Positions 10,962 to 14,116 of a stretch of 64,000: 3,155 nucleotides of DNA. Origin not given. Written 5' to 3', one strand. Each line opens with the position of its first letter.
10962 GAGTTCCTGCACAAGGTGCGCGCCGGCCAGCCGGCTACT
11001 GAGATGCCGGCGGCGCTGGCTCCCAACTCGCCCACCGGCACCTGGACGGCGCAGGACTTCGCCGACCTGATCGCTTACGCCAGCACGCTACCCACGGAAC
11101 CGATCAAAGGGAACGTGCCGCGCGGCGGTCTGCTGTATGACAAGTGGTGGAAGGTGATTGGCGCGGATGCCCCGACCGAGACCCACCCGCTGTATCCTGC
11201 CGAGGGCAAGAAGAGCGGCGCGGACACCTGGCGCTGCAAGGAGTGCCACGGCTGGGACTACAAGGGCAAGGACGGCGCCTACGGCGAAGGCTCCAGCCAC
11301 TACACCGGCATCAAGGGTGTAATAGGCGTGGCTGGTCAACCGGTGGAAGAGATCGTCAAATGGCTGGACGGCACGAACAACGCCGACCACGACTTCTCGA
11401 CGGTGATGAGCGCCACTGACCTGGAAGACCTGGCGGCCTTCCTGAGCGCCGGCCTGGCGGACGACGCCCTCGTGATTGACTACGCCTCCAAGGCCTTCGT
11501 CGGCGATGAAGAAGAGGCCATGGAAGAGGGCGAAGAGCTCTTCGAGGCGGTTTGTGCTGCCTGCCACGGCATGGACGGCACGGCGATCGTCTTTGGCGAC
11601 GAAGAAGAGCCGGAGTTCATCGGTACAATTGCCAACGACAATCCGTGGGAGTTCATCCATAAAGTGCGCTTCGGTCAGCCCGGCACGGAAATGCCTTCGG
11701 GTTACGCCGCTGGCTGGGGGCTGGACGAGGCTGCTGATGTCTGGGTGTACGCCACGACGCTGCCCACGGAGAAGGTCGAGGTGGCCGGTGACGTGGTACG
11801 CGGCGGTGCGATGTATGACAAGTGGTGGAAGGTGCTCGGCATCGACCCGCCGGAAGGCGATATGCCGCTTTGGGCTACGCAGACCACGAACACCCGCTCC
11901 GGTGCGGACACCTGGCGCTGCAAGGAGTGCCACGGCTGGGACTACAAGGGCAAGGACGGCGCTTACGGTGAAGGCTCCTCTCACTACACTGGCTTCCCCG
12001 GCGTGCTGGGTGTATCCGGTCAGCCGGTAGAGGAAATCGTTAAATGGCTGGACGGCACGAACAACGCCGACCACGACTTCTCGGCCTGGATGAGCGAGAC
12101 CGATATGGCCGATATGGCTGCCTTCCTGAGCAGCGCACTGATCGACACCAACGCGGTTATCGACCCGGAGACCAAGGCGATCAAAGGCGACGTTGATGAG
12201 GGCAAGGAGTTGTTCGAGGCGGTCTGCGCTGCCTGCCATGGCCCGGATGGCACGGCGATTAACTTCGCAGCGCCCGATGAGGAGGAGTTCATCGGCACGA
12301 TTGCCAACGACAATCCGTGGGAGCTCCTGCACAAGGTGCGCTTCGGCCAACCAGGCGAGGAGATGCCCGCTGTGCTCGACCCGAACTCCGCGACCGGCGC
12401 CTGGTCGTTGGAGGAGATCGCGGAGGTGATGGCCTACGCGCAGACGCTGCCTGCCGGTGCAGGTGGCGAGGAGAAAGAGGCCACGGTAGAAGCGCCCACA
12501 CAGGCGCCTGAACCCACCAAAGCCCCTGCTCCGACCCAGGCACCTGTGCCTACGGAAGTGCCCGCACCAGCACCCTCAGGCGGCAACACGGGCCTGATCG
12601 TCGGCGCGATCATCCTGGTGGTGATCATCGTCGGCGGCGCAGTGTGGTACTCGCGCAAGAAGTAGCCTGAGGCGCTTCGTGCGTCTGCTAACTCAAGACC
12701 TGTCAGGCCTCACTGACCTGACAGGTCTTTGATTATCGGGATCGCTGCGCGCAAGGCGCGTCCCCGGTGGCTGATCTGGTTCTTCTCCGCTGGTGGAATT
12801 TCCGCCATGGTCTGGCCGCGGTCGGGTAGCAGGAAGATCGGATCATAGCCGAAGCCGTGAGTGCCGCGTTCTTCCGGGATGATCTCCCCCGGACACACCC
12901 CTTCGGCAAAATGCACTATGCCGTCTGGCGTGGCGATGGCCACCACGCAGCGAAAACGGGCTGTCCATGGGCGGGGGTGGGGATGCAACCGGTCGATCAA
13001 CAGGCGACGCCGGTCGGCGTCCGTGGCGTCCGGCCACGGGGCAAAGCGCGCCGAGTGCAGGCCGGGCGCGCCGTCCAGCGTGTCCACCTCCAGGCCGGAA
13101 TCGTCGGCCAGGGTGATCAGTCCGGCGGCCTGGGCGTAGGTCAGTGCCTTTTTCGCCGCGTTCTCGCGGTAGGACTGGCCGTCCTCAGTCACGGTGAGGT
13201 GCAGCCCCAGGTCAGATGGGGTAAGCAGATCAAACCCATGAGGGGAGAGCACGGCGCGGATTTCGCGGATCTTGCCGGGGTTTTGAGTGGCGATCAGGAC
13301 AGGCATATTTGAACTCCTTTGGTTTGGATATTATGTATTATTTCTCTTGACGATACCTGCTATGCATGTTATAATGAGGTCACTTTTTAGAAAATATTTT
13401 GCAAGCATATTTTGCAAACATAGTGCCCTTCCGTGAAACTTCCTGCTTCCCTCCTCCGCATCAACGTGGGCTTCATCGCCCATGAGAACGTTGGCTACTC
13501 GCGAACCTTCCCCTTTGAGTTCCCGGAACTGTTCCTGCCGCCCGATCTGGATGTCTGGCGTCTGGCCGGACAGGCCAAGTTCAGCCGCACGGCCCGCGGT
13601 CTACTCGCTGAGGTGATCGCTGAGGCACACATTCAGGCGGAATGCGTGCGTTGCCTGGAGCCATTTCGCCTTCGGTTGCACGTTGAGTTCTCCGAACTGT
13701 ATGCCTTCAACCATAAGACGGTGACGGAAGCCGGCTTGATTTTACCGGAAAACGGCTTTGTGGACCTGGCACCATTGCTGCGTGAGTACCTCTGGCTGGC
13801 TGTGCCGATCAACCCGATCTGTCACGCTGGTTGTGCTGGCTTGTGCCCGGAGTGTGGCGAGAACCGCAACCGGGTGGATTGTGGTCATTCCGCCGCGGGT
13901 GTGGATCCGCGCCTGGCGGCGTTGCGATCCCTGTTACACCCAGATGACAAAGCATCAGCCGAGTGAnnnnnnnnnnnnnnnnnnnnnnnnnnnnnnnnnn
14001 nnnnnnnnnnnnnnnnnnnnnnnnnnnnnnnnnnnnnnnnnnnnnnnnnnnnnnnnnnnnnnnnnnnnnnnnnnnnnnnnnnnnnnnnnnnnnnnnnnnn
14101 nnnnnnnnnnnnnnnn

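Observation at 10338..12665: Hexahaem cytochrome built from three tandem dihaem modules, with signs of recent gene conversion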

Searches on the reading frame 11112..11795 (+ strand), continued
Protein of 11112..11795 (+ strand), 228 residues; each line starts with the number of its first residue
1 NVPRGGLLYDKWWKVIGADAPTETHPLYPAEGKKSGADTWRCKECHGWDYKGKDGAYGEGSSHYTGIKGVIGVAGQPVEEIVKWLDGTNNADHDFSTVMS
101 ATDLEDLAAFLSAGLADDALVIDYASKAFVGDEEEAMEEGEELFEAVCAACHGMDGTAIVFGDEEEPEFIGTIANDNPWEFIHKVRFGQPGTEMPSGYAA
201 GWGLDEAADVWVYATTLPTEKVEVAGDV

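Call 49: search_protein_families(library=ncbifam, proteins=[L077:5237-5857:+, L077:5844-8243:+, L077:8266-8997:+, L077:9001-10581:+, L077:10649-11656:+, L077:12087-14033:+, L077:2324-3418:-, L077:1657-2538:-], max_evalue=0.00001)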
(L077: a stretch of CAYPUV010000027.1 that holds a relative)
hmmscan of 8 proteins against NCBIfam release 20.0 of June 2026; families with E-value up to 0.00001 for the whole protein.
L077:5237-5857:+ (206 aa): 7 families
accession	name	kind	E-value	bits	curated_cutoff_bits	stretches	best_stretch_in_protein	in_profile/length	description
NF011054.0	PRK14486.1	equivalog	5.7e-10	39.2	447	1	100-171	214-288/294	putative bifunctional cbb3-type cytochrome c oxidase subunit II/cytochrome c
TIGR00782.1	ccoP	equivalog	2e-08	33.9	179.95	1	101-176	203-284/285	cytochrome-c oxidase, cbb3-type subunit III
NF050122.1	bc1_QcrC_actin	exception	3.4e-07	29.8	200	1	100-181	40-125/253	cytochrome bc1 complex diheme cytochrome c subunit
TIGR03872.1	cytochrome_MoxG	equivalog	1.7e-06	28.2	147.8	1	101-177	44-125/133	cytochrome c(L), periplasmic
NF045930.1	Cytc6PetJCyano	equivalog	3e-06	27.1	135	0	97-173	24-105/110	cytochrome c6 PetJ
NF045773.1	cytochro_C550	exception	7e-06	26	125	1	102-171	50-117/118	cytochrome c550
NF045774.1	cytochro_C551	exception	7.2e-06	25.9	118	0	102-171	40-107/110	cytochrome c551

L077:5844-8243:+ (799 aa): 26 families (the best 25 are shown)
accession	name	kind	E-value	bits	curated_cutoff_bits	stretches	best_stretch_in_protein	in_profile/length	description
NF041783.2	mnquin_red_QrcB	equivalog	9.2e-101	338.1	440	2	53-588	48-537/695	menaquinone reductase molybdopterin-binding-like subunit QrcB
NF012032.0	PRK15488.1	equivalog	4.8e-100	335.7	694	2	10-584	3-556/759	thiosulfate reductase PhsA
NF041714.1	arsenate_red_ArrA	equivalog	4.1e-85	286.5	1600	2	11-539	4-554/848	arsenate respiratory reductase molybdopterin-containing subunit ArrA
TIGR01591.1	Fdh-alpha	equivalog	1.5e-64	218.3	666.25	1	61-554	2-481/672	formate dehydrogenase subunit alpha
TIGR02166.1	dmsA_ynfE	subfamily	8.1e-64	216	777.7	1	10-759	1-755/794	DMSO/selenate family reductase complex A subunit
NF041885.1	selenate_YnfE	exception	8.5e-43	146.2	1675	1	10-760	3-765/805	selenate/tellurate reductase subunit YnfE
NF011566.1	PRK14990.1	exception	3e-41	141.3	1600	1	6-510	10-535/814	dimethylsulfoxide reductase subunit A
TIGR03479.1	DMSO_red_II_alp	subfamily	3.1e-41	141.4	984.75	1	97-300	105-304/913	molybdopterin-dependent oxidoreductase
NF041884.1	selenate_YnfF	exception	3.6e-40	137.6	1650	1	10-559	1-565/798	selenate/tellurate reductase subunit YnfF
NF047855.1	AssmNtatRedNasC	equivalog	3.7e-40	137.9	1100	2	55-354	18-302/708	assimilatory nitrate reductase catalytic subunit NasC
TIGR01553.1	formate-DH-alph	equivalog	1.2e-36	126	814.2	1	10-303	2-304/1009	formate dehydrogenase-N subunit alpha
NF011567.1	PRK14991.1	equivalog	2.7e-31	108.2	1750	2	95-152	139-195/1022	tetrathionate reductase subunit TtrA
TIGR00509.1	bisC_fam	subfamily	1.3e-27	96.4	1017.55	1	119-552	62-511/772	molybdopterin guanine dinucleotide-containing S/N-oxide reductase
NF010055.0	PRK13532.1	equivalog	1.9e-26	92.6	904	1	10-302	3-290/830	nitrate reductase catalytic subunit NapA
NF041513.1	formate_DH_Act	exception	4.2e-25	87.7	1400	2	55-155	40-138/1067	formate dehydrogenase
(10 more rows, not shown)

L077:8266-8997:+ (243 aa): 22 families
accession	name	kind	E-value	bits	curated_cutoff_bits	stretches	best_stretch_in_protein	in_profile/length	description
NF041782.1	mnquin_red_QrcC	equivalog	2.8e-74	249.8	400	1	4-241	1-226/239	menaquinone reductase iron-sulfur cluster-binding subunit QrcC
NF045797.1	DsrO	equivalog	5.8e-48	163.4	200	1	2-240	42-234/235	sulfate reduction electron transfer complex DsrMKJOP subunit DsrO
NF041715.1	arsenate_red_ArrB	equivalog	2.7e-46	158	450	2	3-130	2-112/233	arsenate respiratory reductase iron-sulfur subunit ArrB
NF011569.0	PRK14993.1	equivalog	1.1e-39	136.4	416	3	66-128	91-153/244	tetrathionate reductase subunit TtrB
TIGR03149.1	cyt_nit_nrfC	equivalog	3.5e-31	108.3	377.6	2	2-126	37-146/225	cytochrome c nitrite reductase Fe-S protein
TIGR03478.1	DMSO_red_II_bet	subfamily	1.6e-26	93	480.7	2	61-127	117-184/321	DMSO reductase family type II enzyme, iron-sulfur subunit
NF038355.1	FDH3_beta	equivalog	1.5e-25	90.3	240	1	74-125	53-104/180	formate dehydrogenase FDH3 subunit beta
NF008134.0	PRK10882.1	equivalog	1.3e-23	83.6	263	1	5-129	40-168/329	hydrogenase 2 operon protein HybA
NF042979.1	EthbenzDh_ebdB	equivalog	6.5e-22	77.9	740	1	60-126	138-205/354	ethylbenzene dehydrogenase subunit beta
TIGR02951.1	DMSO_dmsB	equivalog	8.3e-22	77.9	214.1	1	6-127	4-117/161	DMSO/selenate family reductase complex B subunit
TIGR01660.1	narH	equivalog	1e-17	63.7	524.05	1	61-129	169-238/492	nitrate reductase subunit beta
NF045715.1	sulf_resp_HmcB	equivalog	9.3e-17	61.1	420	1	5-128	38-160/307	sulfate respiration complex iron-sulfur protein HmcB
NF007382.0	PRK09898.1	equivalog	2.2e-16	60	213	1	5-125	60-174/208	ferredoxin-like protein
NF007658.0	PRK10330.1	equivalog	5.2e-13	48.9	260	1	75-121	58-103/181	electron transport protein HydN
TIGR01582.1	FDH-beta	equivalog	5.9e-13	48.6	334.7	1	5-126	23-145/283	formate dehydrogenase subunit beta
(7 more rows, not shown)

L077:9001-10581:+ (526 aa): 3 families
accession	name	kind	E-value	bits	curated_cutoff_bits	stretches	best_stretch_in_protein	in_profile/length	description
NF045798.1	DsrP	equivalog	6e-26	91.7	350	1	16-154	5-139/346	sulfate reduction electron transfer complex DsrMKJOP subunit DsrP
NF008133.1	PRK10881.1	equivalog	1e-09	38.4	450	1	25-355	14-313/377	Ni/Fe-hydrogenase cytochrome b subunit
NF041784.1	mnquin_red_QrcD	equivalog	6.3e-06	25.7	570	1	22-160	17-154/408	menaquinone reductase integral membrane subunit QrcD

L077:10649-11656:+ (335 aa): 15 families
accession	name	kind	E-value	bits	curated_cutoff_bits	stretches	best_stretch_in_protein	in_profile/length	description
TIGR03482.1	DMSO_red_II_cha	subfamily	6.2e-10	39.4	152.3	1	77-177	60-166/197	DMSO reductase family type II enzyme chaperone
NF042909.1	FMH_DH_FwdF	exception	4.6e-09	35.8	375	1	214-304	216-303/336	tungsten-dependent formylmethanofuran dehydrogenase subunit FwdF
TIGR04395.1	cutC_activ_rSAM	equivalog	2e-08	33.9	360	1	210-281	41-111/309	choline TMA-lyase-activating enzyme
TIGR02700.1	flavo_MJ0208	hypoth_equivalog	3.1e-08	33.2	251.35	1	212-274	137-195/234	dihydromethanopterin reductase (acceptor)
TIGR02163.1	napH_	subfamily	6.7e-08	32.4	213.05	1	221-276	199-254/255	NapH/MauN family ferredoxin-type protein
NF043039.1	HgcAB_like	equivalog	1.3e-07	31.5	285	1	215-273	292-349/350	HgcAB-like fusion protein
NF042981.1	EthbenzDh_ebdD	equivalog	3.4e-07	30.1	360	1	123-205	134-218/222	ethylbenzene dehydrogenase subunit delta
NF007013.0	PRK09477.1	equivalog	3.4e-07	29.6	234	1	221-278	222-279/286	quinol dehydrogenase ferredoxin subunit NapH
NF040864.1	HgcB_ferredoxin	equivalog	9.7e-07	28.5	99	1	221-277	12-65/93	mercury methylation ferredoxin HgcB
NF004546.0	PRK05888.3-3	equivalog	1.3e-06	27.9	260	0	212-241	97-125/196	NADH-quinone oxidoreductase subunit NuoI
NF006221.0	PRK08348.1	subfamily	1.4e-06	28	124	1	213-276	34-95/136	NADH-plastoquinone oxidoreductase subunit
NF006076.0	PRK08222.1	equivalog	1.9e-06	27.8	270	1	222-317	37-137/181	hydrogenase 4 subunit H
TIGR02494.1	PFLE_PFLC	subfamily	3.4e-06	26.6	174.35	1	212-282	37-106/293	glycyl-radical enzyme activating protein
NF009053.0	PRK12387.1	subfamily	5.8e-06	26.2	204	1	221-317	36-137/180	formate hydrogenlyase complex iron-sulfur subunit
NF043069.1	T4HPD_activ_SAM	equivalog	9.2e-06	25.2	425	0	210-274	38-98/299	trans-4-hydroxy-L-proline dehydratase activase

L077:12087-14033:+ (648 aa): 13 families
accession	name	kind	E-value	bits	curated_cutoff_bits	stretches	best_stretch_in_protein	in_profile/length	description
NF001413.0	PRK00290.1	equivalog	0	1042.1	648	1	12-647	1-620/625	molecular chaperone DnaK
TIGR02350.1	prok_dnaK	equivalog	4.8e-303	1006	822.55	1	14-611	1-596/596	molecular chaperone DnaK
NF009947.0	PRK13411.1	equivalog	1.2e-283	942.3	1002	1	12-618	1-608/662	molecular chaperone DnaK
NF009946.0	PRK13410.1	equivalog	3.6e-276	917.7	1019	1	12-609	1-601/669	molecular chaperone DnaK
NF003520.0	PRK05183.1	subfamily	4.3e-188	626.6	620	1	12-604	18-599/621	Fe-S protein assembly chaperone HscA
TIGR01991.1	HscA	equivalog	5.7e-186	619.6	708.55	1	16-603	2-578/600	Fe-S protein assembly chaperone HscA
NF002399.0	PRK01433.1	equivalog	1.5e-125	420.1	743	1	13-600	19-568/595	Fe-S protein assembly chaperone HscA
NF008673.0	PRK11678.1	equivalog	2.7e-24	85.8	331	2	126-221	129-232/450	molecular chaperone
NF011660.0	PRK15080.1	equivalog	1.6e-15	57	182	1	129-233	77-176/277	ethanolamine utilization protein EutJ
NF010539.0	PRK13927.1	subfamily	2.7e-15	56.1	293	1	130-253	86-201/339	rod shape-determining protein MreB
TIGR00904.1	mreB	subfamily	1.5e-14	53.9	365.75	1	148-255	100-202/334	MreB/Mrl family cell shape determining protein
TIGR02529.1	EutJ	subfamily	7.7e-14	51.7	152.1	1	128-252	43-162/239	ethanolamine utilization protein EutJ family protein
NF010540.1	PRK13929.1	exception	3e-12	46.3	515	1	113-383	63-321/334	rod-share determining protein MreBH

L077:2324-3418:- (364 aa): 82 families (the best 25 are shown)
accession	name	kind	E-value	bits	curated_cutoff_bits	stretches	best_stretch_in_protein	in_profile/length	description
NF046044.1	PnpS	equivalog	3.9e-56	190.8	400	1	106-350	148-390/390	two-component system histidine kinase PnpS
TIGR02966.1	phoR_proteo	equivalog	1.7e-51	175.2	334.2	1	111-348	96-332/333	phosphate regulon sensor histidine kinase PhoR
NF033092.0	HK_WalK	equivalog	3.6e-49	167.8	725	1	113-350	356-593/594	cell wall metabolism sensor histidine kinase WalK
NF047874.1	MASE3_PAS_HK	subfamily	6.5e-48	164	560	2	240-356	516-629/655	MASE3 domain-containing sensor histidine kinase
NF006800.0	PRK09303.1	equivalog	1.3e-44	152.7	342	1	75-354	95-380/383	histidine kinase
NF040691.1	MtrAB_MtrB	equivalog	7.9e-44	150.5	450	1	113-353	255-494/507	MtrAB system histidine kinase MtrB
TIGR02956.1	TMAO_torS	equivalog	2.3e-41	141.9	676.5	1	85-353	413-684/967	TMAO reductase system sensor histidine kinase/response regulator TorS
NF041735.1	hist_kin_RppB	equivalog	1.1e-39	136.5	400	1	131-350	218-438/438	two-component system sensor histidine kinase RppB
NF008312.0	PRK11100.1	equivalog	1.2e-38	133.2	356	1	69-336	199-461/477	two-component system sensor histidine kinase CreC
NF041880.1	EPS_EpsF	equivalog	4.7e-38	130.9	900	1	118-350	263-492/492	response regulator EpsF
NF033093.1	HK_VicK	exception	1.1e-36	126.4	680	1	119-354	199-438/448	cell wall metabolism sensor histidine kinase VicK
NF045911.1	TCSHisKinNblS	equivalog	2.2e-36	125.4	1000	1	62-350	322-619/621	two-component system sensor histidine kinase NblS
TIGR01386.1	cztS_silS_copS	subfamily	2.4e-35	122.4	292.55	1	83-336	192-446/457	heavy metal sensor histidine kinase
NF011874.0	PRK15347.1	equivalog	2.3e-34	118.6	852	1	92-352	368-615/921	two component system sensor kinase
NF008235.0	PRK11006.1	equivalog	1.1e-33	116.7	390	1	95-351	173-423/431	phosphate regulon sensor histidine kinase PhoR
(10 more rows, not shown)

L077:1657-2538:- (293 aa): 93 families (the best 25 are shown)
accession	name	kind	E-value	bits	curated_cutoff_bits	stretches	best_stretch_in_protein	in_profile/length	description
NF040689.1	MtrAB_MtrA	equivalog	1.1e-62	211.3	300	1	68-290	1-217/219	MtrAB system response regulator MtrA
NF045944.1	ResRegRpaBCyano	equivalog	1.7e-60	204.2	330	1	69-291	1-227/229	response regulator transcription factor RpaB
TIGR02154.1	PhoB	equivalog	1.4e-56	191.3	296.2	1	64-291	1-225/226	phosphate regulon transcriptional regulator PhoB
NF040534.1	resp_reg_YycF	equivalog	1.7e-52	178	340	1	68-289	3-225/231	response regulator YycF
NF007005.1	PRK09468.1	equivalog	1.8e-52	178.1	331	1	67-292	5-232/237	osmolarity response regulator transcription factor OmpR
NF007820.0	PRK10529.1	equivalog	8e-51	172.6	325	1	68-292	4-224/225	two-component system response regulator KdpE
NF008296.0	PRK11083.1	equivalog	1e-50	172.3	273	1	67-290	5-224/228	two-component system response regulator CreB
NF041733.1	resp_reg_CseB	equivalog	3.7e-50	170.4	350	1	68-291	3-226/228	two-component system response regulator CseB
NF053854.1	RespRegPhoBBctds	equivalog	6.1e-50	169.7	270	1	68-291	1-224/225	two-component system response regulator PhoB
NF033117.2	vanR_ACDEGLN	exception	3.2e-49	167.5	350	1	68-290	1-224/226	VanR-ABDEGLN family response regulator transcription factor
TIGR01387.1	cztR_silR_copR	subfamily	2.1e-48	164.8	279.2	1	68-290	1-217/218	heavy metal response regulator transcription factor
NF033120.0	vanR_FM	exception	1.1e-46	159.3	460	1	67-291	5-229/231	vancomycin resistance response regulator transcription factor, VanR-F/VanR-M family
NF007982.1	PRK10710.1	equivalog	2.4e-46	158.2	380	1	63-291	5-227/235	envelope stress response regulator BaeR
NF041209.1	resp_regPieR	equivalog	2.5e-43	148.4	450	1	68-291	3-227/231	two component system response regulator PieR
NF051850.1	RespRegRprY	equivalog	1.4e-41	142.5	370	1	67-292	6-227/234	response regulator transcription factor RprY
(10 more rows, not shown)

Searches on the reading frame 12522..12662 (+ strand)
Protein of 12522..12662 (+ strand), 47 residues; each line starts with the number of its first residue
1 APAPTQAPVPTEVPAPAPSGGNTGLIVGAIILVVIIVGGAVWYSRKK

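Call 58: search_protein_families(library=ncbifam, proteins=[window:12522-12662:+], max_evalue=10)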
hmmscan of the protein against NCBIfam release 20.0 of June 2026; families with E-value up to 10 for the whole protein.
seq(47 aa): 5 families
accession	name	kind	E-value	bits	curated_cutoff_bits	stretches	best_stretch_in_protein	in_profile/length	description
NF041528.1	strep_LAETG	domain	0.02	14.7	30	1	21-47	9-35/35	LAETG motif-containing sortase-dependent surface protein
TIGR04145.2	Firmicu_CTERM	equivalog_domain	0.034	14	50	1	19-47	161-189/191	Firmicu-CTERM sorting domain-containing protein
NF045529.2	Heimdall-CTERM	domain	0.037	14.4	24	1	30-47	8-25/26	Heimdall-CTERM domain-containing surface protein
NF033846.1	Rumino_NPXTG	domain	0.04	14.2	23.5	1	22-47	3-29/30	NPXTG-anchored protein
TIGR01167.1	LPXTG_anchor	domain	0.11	13.2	15.9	1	22-47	11-31/34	LPXTG cell wall anchor domain-containing protein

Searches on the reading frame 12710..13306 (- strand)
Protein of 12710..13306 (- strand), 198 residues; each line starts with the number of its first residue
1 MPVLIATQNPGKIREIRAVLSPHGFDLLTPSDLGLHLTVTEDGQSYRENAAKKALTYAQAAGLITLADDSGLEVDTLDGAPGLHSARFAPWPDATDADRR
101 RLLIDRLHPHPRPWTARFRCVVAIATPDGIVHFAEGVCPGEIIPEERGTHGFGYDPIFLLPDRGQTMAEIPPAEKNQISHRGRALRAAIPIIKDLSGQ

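Call 6: search_protein_families(library=pfam, proteins=[window:12710-13306:-], max_evalue=0.01)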
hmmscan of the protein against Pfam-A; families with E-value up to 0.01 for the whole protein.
window:12710-13306:- (198 aa): 1 family
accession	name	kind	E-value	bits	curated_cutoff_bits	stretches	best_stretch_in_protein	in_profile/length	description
PF01725.21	Ham1p_like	-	4.4e-59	199.9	22.5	1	3-189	1-184/186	Ham1 family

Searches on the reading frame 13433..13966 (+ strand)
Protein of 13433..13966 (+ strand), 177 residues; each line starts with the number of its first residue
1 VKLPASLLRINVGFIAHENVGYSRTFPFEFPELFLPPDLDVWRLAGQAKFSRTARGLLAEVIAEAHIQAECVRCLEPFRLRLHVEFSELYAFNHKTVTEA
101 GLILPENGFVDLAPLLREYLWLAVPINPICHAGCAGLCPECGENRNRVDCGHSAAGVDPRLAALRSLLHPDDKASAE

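Call 50: search_protein_families(library=pfam, proteins=[window:13433-13966:+], max_evalue=0.000001)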
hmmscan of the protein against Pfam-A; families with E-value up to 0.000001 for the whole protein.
window:13433-13966:+ (177 aa): 1 family
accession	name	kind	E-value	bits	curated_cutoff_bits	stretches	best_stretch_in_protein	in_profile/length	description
PF02620.22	YceD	-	1.4e-26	93.3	33.2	1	62-167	4-118/119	Large ribosomal RNA subunit accumulation protein YceD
